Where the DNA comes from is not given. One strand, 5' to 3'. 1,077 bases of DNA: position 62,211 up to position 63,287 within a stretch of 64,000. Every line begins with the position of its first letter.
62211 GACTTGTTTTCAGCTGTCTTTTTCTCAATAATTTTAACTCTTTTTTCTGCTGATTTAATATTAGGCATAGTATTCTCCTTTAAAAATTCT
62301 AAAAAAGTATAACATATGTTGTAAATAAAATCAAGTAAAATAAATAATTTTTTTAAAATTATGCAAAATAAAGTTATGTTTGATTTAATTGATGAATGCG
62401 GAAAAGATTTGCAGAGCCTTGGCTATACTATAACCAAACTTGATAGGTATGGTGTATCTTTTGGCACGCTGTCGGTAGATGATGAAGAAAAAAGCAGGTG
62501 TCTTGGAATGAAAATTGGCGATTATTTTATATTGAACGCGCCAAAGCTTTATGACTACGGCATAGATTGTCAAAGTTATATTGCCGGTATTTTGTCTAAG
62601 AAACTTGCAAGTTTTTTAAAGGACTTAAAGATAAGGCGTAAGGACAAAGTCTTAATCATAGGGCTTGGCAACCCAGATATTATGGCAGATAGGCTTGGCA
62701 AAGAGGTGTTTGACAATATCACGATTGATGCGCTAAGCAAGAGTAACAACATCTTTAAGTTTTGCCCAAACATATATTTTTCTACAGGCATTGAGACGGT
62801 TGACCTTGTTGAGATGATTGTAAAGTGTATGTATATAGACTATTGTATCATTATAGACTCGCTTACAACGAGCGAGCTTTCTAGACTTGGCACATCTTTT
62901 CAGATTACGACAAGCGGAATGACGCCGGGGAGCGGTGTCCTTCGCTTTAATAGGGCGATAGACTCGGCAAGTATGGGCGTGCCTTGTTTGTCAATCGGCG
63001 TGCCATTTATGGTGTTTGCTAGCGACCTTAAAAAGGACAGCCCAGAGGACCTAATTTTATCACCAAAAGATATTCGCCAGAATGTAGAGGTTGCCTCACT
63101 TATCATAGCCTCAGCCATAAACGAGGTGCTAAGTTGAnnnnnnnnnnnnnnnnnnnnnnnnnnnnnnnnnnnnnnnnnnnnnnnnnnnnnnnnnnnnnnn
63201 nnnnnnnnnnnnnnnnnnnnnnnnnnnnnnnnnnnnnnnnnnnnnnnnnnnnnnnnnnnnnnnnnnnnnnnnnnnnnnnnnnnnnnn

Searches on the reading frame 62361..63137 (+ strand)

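Call 99: search_protein_families(library=pfam, proteins=[window:62361-63137:+], max_evalue=0.00001)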
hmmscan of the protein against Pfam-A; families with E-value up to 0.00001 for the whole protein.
window:62361-63137:+ (258 aa): 1 family
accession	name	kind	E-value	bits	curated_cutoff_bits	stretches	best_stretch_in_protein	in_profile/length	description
PF03418.19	Peptidase_A25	-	9.4e-34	117.3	27.8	1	21-227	23-238/353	Germination protease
